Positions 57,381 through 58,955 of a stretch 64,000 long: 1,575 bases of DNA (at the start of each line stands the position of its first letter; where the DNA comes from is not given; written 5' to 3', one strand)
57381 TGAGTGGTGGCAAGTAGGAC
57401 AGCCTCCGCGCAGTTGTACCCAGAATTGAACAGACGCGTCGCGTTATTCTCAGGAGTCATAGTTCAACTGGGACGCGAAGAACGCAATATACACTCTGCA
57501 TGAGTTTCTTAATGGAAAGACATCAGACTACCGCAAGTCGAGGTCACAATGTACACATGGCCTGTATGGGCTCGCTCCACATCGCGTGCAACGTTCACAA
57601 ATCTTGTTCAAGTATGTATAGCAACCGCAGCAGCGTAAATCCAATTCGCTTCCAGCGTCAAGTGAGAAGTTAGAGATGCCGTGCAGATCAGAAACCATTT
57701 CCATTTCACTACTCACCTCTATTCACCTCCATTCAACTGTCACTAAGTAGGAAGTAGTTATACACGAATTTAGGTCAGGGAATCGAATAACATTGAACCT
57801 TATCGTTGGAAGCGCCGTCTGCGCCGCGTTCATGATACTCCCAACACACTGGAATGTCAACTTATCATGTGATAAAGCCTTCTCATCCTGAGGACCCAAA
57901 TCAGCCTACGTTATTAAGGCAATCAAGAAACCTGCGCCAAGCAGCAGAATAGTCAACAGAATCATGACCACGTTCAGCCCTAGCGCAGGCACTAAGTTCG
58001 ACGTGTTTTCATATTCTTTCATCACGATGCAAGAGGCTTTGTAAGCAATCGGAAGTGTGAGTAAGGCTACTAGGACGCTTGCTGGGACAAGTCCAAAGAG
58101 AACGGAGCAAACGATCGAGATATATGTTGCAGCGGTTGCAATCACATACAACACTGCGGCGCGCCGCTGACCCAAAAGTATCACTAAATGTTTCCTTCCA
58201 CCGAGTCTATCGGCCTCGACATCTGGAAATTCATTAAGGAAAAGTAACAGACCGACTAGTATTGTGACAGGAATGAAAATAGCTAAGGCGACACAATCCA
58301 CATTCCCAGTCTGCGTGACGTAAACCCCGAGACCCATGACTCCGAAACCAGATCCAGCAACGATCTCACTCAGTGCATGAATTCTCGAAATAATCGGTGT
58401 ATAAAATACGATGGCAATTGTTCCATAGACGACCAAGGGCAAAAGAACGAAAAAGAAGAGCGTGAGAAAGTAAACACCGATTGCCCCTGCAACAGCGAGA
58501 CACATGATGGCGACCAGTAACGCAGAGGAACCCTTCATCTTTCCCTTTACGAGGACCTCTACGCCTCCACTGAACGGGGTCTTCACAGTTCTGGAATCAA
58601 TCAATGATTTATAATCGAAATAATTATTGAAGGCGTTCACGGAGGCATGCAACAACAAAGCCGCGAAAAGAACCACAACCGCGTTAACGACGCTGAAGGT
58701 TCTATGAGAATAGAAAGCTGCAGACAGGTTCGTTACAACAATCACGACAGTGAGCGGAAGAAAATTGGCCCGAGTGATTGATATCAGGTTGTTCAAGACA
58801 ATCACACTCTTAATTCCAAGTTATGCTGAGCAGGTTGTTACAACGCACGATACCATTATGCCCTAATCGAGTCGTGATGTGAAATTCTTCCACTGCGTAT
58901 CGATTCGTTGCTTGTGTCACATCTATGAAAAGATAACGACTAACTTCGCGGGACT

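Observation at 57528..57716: Cys-rich microprotein family, copy B: precise motif shared with a second small ORF 11 kb away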

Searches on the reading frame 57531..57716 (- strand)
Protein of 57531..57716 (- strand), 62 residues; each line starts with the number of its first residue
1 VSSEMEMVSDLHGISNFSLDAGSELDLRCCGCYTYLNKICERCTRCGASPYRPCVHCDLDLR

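Call 6: search_protein_families(library=pfam, max_evalue=10, proteins=[window:57531-57716:-])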
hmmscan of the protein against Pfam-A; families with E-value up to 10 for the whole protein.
seq(62 aa): 0 families

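Call 7: search_protein_families(library=ncbifam, max_evalue=10, proteins=[window:57531-57716:-])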
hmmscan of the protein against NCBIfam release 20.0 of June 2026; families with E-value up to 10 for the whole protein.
seq(62 aa): 0 families

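Call 9: find_homologous_proteins(query=window:57531-57716:-, max_evalue=10)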
Query seq(62 aa) (62 aa): 6 proteins with E <= 10 among 6 candidates.
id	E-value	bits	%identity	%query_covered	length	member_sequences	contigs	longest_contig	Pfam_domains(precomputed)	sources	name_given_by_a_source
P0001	1.1e-29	119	84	100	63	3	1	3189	-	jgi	-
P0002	1.3e-27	112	77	100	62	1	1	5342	-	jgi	jgi:hypothetical protein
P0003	1.4e-26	109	76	100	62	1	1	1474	-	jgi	-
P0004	2.7e-26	108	77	100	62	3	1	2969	-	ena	-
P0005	2.9e-25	105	76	100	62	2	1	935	-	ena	-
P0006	1.6e-18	84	72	85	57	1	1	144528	-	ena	-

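Call 12: find_encoding_contigs(protein=P0006, flank=10000, max_places=4)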
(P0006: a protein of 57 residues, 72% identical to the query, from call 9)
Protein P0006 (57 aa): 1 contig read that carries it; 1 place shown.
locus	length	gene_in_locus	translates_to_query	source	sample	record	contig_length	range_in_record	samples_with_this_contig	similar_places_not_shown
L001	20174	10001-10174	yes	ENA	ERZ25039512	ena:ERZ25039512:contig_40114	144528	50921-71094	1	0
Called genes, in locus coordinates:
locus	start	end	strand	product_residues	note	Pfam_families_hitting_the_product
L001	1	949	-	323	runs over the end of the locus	PF00296:Bac_luciferase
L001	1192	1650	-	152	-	-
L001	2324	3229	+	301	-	PF01488:Shikimate_DH (weak), PF02737:3HCDH_N (faint), PF03446:NAD_binding_2, PF03807:F420_oxidored (weak), PF14833:NAD_binding_11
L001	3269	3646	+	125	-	PF00903:Glyoxalase, PF12681:Glyoxalase_2 (weak), PF13669:Glyoxalase_4, PF18029:Glyoxalase_6 (weak)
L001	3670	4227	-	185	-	PF25213:HVO_A0261_N (weak), PF12840:HTH_20, PF01022:HTH_5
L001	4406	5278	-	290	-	PF11838:ERAP1_C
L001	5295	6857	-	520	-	PF17900:Peptidase_M1_N, PF01433:Peptidase_M1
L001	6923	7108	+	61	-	PF23545:Zn_ribbon_HMPTM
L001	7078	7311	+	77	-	-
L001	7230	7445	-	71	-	-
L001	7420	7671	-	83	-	-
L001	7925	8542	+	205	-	-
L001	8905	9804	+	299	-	PF01040:UbiA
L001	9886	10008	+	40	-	-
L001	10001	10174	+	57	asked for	-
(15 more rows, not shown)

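Call 13: find_encoding_contigs(protein=P0002, flank=6000, max_places=4)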
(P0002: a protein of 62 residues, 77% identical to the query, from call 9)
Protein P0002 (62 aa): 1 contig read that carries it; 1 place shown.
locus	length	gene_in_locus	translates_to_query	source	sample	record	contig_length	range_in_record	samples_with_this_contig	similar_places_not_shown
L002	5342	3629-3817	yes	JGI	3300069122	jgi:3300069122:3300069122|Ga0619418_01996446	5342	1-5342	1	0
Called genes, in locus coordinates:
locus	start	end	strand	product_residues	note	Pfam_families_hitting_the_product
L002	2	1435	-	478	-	?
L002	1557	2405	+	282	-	-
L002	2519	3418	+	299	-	PF01040:UbiA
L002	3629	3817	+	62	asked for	-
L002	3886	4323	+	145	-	PF09719:C_GCAxxG_C_C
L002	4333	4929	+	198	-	PF12822:ECF_trnsprt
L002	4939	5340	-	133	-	?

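Call 14: find_encoding_contigs(protein=P0001, flank=4000, max_places=3)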
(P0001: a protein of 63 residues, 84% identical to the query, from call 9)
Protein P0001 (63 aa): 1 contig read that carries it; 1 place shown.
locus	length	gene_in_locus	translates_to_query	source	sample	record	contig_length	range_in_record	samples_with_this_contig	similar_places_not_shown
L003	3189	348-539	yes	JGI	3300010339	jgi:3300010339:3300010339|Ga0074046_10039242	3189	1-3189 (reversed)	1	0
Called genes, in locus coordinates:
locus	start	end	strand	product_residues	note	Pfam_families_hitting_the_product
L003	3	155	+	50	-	?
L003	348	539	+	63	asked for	-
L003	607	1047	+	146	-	PF09719:C_GCAxxG_C_C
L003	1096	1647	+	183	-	-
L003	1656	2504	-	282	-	PF01135:PCMT, PF01209:Ubie_methyltran, PF06325:PrmA (weak), PF13847:Methyltransf_31, PF08241:Methyltransf_11, PF08242:Methyltransf_12 (weak), PF13649:Methyltransf_25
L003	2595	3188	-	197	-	?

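Call 15: find_encoding_contigs(protein=P0003, flank=4000, max_places=3)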
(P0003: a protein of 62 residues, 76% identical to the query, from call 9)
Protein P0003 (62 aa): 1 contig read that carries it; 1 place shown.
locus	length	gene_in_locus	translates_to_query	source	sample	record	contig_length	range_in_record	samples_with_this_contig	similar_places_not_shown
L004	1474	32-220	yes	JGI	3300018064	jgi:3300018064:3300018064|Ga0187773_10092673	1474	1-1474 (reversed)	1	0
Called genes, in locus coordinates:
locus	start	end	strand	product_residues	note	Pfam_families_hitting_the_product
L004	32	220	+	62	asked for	-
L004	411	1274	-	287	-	PF01135:PCMT (weak), PF01209:Ubie_methyltran, PF24675:NpmA (weak), PF06325:PrmA (weak), PF13649:Methyltransf_25, PF13847:Methyltransf_31, PF08241:Methyltransf_11, PF08242:Methyltransf_12 (weak)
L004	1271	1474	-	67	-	?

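Call 16: find_encoding_contigs(protein=P0004, flank=4000, max_places=3)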
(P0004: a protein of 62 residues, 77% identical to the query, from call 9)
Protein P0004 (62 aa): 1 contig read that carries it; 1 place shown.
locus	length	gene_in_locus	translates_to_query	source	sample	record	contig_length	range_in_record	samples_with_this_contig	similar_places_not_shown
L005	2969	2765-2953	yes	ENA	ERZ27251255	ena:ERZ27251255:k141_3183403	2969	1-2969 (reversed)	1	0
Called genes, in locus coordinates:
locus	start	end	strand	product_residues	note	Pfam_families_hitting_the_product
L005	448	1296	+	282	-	-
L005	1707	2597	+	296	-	PF01040:UbiA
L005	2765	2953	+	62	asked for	-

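Call 17: find_encoding_contigs(protein=P0005, flank=4000, max_places=3)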
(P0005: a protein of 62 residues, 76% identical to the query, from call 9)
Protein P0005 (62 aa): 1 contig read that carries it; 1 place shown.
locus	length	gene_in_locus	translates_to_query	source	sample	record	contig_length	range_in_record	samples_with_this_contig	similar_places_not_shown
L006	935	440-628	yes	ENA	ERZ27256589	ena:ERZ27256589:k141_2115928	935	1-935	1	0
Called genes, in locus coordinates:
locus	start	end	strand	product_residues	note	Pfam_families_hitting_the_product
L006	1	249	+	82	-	?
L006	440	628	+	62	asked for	-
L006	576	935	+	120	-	?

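Call 36: search_protein_representatives(alignment_id=A2)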
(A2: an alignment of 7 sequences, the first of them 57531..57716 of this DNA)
Query: 7 sequences, 62 profile positions. Proteins with E-value up to 0.001 (for the whole library): 7; up to 1e-10: 2; up to 1e-30: 0. The best 7 are listed.
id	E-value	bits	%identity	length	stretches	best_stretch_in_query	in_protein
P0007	4.2e-13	65.0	-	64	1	18-62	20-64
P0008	4.5e-12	61.7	-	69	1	16-62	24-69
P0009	3.2e-06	42.9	-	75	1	26-62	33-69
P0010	4.9e-06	42.4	-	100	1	28-61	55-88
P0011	4.2e-05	39.4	-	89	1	26-60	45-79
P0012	1.2e-04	37.9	-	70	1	23-62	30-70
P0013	1.2e-04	37.9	-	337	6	32-57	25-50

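Call 42: find_homologous_proteins(query=A3, max_evalue=0.01)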
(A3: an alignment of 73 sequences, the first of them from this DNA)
Query A3 (73 sequences) (62 aa, profile of the alignment): 15 proteins with E <= 0.01 among 446 candidates.
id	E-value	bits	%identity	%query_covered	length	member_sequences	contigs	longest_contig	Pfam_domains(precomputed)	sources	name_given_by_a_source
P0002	4.2e-22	96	76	100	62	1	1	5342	-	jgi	jgi:hypothetical protein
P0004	7.3e-22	95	76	100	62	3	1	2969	-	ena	-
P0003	9.2e-22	95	77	100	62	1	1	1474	-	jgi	-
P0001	3.0e-21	93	85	100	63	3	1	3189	-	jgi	-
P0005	6.2e-21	92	74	100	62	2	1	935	-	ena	-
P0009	8.2e-16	76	51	56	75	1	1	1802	-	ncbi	-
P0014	5.3e-12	63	38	68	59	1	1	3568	-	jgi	-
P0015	2.3e-9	55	40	55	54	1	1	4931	-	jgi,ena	-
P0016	6.7e-9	53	61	29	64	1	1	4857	-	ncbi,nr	ncbi:MAG TPA: hypothetical protein VMU35_00910, partial [Methylomirabilota bacterium]|nr:hypothetica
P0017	2.2e-8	52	38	55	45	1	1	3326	-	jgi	-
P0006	2.7e-8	51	70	85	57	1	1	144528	-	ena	-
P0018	3.9e-8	51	46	39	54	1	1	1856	-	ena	-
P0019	1.5e-7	49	38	55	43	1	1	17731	-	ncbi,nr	ncbi:MAG TPA: hypothetical protein VLV31_07345 [Candidatus Acidoferrales bacterium]|nr:hypothetical 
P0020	1.6e-7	49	43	55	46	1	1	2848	-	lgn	-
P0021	2.2e-7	49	54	39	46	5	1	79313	-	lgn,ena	-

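Call 49: search_solved_structures(query=A3, max_evalue=10, show_alignments=3)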
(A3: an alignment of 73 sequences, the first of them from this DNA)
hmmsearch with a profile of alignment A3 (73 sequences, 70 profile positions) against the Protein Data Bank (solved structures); distinct sequences matched with E-value up to 10: 3.
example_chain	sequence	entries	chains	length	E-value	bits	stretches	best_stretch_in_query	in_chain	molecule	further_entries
2k1p_A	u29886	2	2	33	0.37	14.1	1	29-57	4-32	Zinc finger Ran-binding domain-containing protein 2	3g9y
7y9p_A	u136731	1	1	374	1.7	12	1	45-64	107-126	Xylitol dehydrogenase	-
1e3j_A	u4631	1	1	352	3.8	10.9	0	45-60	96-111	NADP(H)-DEPENDENT KETOSE REDUCTASE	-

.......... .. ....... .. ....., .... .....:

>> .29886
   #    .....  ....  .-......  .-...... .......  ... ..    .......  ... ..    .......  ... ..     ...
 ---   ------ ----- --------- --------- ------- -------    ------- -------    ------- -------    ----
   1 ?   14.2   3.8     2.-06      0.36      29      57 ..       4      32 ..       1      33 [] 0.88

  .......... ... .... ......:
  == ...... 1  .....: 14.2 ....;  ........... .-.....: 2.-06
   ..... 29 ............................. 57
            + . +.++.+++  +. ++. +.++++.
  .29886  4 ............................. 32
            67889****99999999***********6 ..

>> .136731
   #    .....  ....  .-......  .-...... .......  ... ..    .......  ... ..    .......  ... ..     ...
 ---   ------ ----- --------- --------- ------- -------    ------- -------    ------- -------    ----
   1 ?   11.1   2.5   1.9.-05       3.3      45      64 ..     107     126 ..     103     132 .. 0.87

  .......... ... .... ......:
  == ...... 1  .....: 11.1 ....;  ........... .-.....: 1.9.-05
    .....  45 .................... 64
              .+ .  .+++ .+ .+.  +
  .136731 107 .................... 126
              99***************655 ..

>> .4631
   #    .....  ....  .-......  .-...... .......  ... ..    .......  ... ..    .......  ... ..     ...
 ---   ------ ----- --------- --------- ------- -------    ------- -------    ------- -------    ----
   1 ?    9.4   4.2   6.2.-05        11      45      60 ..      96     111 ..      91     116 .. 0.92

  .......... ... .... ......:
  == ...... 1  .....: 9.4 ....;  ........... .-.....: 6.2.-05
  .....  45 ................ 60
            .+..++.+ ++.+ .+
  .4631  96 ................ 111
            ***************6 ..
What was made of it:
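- On MDR dehydrogenase structural-zinc lobe: E = 1.7 and 3.8 with the family profile (call 49).
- Closest known: Structural-zinc lobe of medium-chain. Same: Loop residues are also alike: xylitol dehydrogenase 7y9p has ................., and copy A has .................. (call 49).
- Closest known: Structural-zinc lobe of medium-chain. Different: The similarity is not statistically significant (E = 1.7, call 49).
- The dehydrogenase and RanBP2-finger similarities are not significant (E = 1.7 and 0.37, call 49), and they imply different ligand topologies.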

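Call 52: predict_structure(alignment_id=A4)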
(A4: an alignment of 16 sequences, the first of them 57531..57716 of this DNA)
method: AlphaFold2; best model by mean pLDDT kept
length: 62 residues; sequences in the alignment: 16
mean_pLDDT: 54.4   pTM: 0.33
mean pLDDT of the five models: 54.4, 52.0, 51.5, 49.5, 49.0
residues with pLDDT >= 90: 0; 70-90: 9; 50-70: 23; < 50: 30
segments of 3 or more residues with pLDDT < 50: 1-4, 8-16, 20-28, 33-37
pLDDT, mean of each block of 10 residues (from residue 1): 47 48 47 51 70 65 51
secondary structure: DSSP gave nothing for this model
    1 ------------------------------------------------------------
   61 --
elements in order:

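Call 59: find_encoding_contigs(protein=P0021, flank=8000, max_places=2)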
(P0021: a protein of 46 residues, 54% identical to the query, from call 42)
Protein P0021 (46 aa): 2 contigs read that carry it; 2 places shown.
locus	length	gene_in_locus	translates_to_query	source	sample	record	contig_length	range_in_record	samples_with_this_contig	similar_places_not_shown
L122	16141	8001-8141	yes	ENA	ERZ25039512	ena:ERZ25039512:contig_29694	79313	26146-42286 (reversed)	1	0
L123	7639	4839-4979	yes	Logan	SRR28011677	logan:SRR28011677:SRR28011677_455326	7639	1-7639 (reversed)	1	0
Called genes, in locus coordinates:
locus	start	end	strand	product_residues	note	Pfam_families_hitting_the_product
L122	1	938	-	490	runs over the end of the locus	PF00890:FAD_binding_2 (weak), PF01134:GIDA (weak), PF07992:Pyr_redox_2 (weak), PF12831:FAD_oxidored, PF12837:Fer4_6 (weak), PF13187:Fer4_9 (weak)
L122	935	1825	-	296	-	PF02754:CCG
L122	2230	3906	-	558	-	PF00890:FAD_binding_2, PF01134:GIDA (weak), PF01266:DAO (weak), PF03486:HI0933_like, PF07992:Pyr_redox_2 (weak)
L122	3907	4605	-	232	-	PF13510:Fer2_4 (weak), PF00111:Fer2 (weak), PF13183:Fer4_8 (faint), PF13237:Fer4_10 (faint), PF12838:Fer4_7 (weak), PF13187:Fer4_9 (weak)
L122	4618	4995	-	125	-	PF17179:Fer4_22 (faint), PF13183:Fer4_8 (faint), PF25160:LdpA_Fe-S-bd (faint), PF14697:Fer4_21 (faint), PF13237:Fer4_10, PF12838:Fer4_7, PF13187:Fer4_9, PF00037:Fer4 (weak), +4 more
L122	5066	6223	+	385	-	PF01855:POR_N, PF02780:Transketolase_C (weak), PF17147:PFOR_II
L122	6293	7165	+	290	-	PF02775:TPP_enzyme_C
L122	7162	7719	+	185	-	PF01558:POR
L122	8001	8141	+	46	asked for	-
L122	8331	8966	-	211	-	PF11814:DUF3335, PF13529:Peptidase_C39_2 (faint)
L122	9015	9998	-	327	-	PF00586:AIRS, PF02769:AIRS_C (weak)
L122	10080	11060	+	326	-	PF00294:PfkB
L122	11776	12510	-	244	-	PF04851:ResIII (weak), PF00270:DEAD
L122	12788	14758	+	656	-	PF16177:ACAS_N, PF00501:AMP-binding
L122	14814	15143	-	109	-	PF01918:Alba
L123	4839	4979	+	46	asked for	-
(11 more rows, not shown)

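Call 60: find_encoding_contigs(protein=P0019, flank=8000, max_places=2)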
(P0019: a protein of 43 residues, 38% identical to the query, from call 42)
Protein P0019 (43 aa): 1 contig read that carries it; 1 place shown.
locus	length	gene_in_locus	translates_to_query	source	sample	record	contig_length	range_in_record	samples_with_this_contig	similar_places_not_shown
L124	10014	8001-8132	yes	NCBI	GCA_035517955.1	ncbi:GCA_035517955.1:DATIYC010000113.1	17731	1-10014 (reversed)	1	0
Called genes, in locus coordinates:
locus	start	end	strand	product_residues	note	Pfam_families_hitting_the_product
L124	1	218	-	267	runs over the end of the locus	PF02625:XdhC_CoxI, PF13478:XdhC_C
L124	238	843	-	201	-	PF13555:AAA_29 (faint), PF00005:ABC_tran, PF13304:AAA_21 (faint)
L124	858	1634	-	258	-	PF00528:BPD_transp_1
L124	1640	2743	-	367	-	PF13531:SBP_bac_11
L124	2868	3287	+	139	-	PF04545:Sigma70_r4, PF14601:TFX_C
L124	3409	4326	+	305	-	PF00089:Trypsin, PF13365:Trypsin_2, PF13180:PDZ_2, PF17820:PDZ_6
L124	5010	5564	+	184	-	PF01558:POR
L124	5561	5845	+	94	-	PF12797:Fer4_2 (faint), PF13237:Fer4_10 (weak), PF14697:Fer4_21, PF12838:Fer4_7 (weak), PF12837:Fer4_6 (weak), PF00037:Fer4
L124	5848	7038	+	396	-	PF01855:POR_N, PF17147:PFOR_II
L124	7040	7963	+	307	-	PF02775:TPP_enzyme_C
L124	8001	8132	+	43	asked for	-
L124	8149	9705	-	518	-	PF00266:Aminotran_5 (weak), PF01041:DegT_DnrJ_EryC1 (faint), PF21478:GcvP2_C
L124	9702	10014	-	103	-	?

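Call 61: find_encoding_contigs(protein=P0009, flank=3000, max_places=2)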
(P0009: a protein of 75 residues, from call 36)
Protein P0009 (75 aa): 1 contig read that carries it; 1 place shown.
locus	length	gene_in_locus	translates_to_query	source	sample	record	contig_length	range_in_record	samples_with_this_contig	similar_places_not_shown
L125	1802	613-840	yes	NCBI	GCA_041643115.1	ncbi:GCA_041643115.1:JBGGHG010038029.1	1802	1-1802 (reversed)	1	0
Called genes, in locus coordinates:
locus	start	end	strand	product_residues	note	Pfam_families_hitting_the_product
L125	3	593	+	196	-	?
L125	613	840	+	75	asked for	-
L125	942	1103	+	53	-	-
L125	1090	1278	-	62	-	-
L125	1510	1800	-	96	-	?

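Call 63: search_protein_families(library=pfam, alignment_id=A3, max_evalue=1)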
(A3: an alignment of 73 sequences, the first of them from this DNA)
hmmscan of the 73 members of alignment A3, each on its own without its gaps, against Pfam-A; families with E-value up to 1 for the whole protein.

A. member 1, seq(62 aa): 0 families

B. families by the number of members that match (of 73 scanned): 18 families
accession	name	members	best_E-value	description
PF12773.13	DZR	11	0.013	Double zinc ribbon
PF07476.17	MAAL_C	7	0.054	Methylaspartate ammonia-lyase C-terminus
PF25299.1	ZZ_ADA2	5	0.0069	ADA2 ZZ-type zing finger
PF17032.10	Zn_ribbon_15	5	0.13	zinc-ribbon family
PF24623.2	Phage_zn_bind_8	3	0.17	Putative DNA-binding phage zinc finger domain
PF01155.25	HypA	2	0.021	Hydrogenase/urease nickel incorporation, metallochaperone, hypA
PF07967.19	zf-C3HC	1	0.01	NuBaID N-terminal domain (aka zf-C3HC)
PF10050.14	DUF2284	1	0.014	Predicted metal-binding protein (DUF2284)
PF01678.24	DAP_epimerase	1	0.021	Diaminopimelate epimerase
PF18624.6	CdiI_4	1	0.064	CDI immunity protein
PF02008.25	zf-CXXC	1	0.07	CXXC zinc finger domain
PF23470.1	Zn_ribbon_PF0610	1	0.075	PF0610 rubredoxin-like zinc beta-ribbon domain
PF00096.32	zf-C2H2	1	0.082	Zinc finger, C2H2 type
PF04438.22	zf-HIT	1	0.36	HIT zinc finger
PF22425.1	ORF126-like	1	0.36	Hypothetical protein ORF126-like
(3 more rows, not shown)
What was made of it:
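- Closest known: Zinc ribbon and double zinc ribbon domains. Same: DZR is the family that most members hit weakly (11 of 73, call 63).
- The weak hits that recur are to zinc-ribbon families (DZR in 11 of 73 members, call 63) and to the structural-zinc region of polyol dehydrogenases (call 49).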

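Call 64: search_protein_families(library=ncbifam, alignment_id=A3, max_evalue=1)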
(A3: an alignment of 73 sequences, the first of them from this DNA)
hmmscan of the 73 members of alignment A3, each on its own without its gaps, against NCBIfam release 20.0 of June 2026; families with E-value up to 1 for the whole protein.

A. member 1, seq(62 aa): 0 families

B. families by the number of members that match (of 73 scanned): 11 families
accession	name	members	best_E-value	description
NF041603.1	Cys_rich_47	4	0.035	PSPA7_2676 family Cys-rich small protein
NF041910.1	HVO_0416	3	0.016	HVO_0416 family zinc finger protein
TIGR00100.1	hypA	2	0.054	hydrogenase maturation nickel metallochaperone HypA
NF038005.1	rSAM_mat_DarE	2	0.18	darobactin maturation radical SAM/SPASM protein DarE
TIGR02098.1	MJ0042_CXXC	1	0.0089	MJ0042-type zinc finger domain-containing protein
NF007375.0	PRK09880.1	1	0.19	L-idonate 5-dehydrogenase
TIGR02827.1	RNR_anaer_Bdell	1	0.25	anaerobic ribonucleoside-triphosphate reductase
NF011451.0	PRK14873.1-1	1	0.29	primosome assembly protein PriA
TIGR00155.1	pqiA_fam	1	0.63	PqiA/YebS family transporter subunit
NF008753.0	PRK11788.1-1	1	0.68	lipopolysaccharide assembly protein LapB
NF009413.0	PRK12775.1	1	0.79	putative trifunctional 2-polyprenylphenol hydroxylase/glutamate synthase subunit beta/ferritin domain-containing protein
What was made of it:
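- On Haloarchaeal C(P)XCG zinc-finger micro-proteins: The best E is 0.016 in 3 of 73 members, far below the curated cut-offs (call 64).
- NCBIfam models for such precursors did not match any family member at E <= 1 (call 64).
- Tried and rejected: Pfam and NCBIfam scans of both copies and of 73 family members gave nothing significant (calls 6, 7, 63, 64).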

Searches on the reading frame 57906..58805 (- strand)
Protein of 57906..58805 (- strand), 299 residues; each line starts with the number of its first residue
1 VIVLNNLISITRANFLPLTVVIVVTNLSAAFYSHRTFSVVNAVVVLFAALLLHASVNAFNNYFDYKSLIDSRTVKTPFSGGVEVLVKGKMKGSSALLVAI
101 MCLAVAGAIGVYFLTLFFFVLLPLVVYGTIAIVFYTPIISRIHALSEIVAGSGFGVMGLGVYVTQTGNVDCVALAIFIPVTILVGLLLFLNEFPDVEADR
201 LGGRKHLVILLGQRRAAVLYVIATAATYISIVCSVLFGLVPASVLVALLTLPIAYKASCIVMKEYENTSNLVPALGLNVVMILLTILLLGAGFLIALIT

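Call 6: search_protein_families(library=pfam, max_evalue=10, proteins=[window:57906-58805:-])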
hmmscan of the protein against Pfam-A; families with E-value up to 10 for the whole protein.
window:57906-58805:- (299 aa): 1 family
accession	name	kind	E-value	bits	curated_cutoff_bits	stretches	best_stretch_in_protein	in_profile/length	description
PF01040.23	UbiA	-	1.1e-27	97.4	34.2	1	24-266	4-238/250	UbiA prenyltransferase family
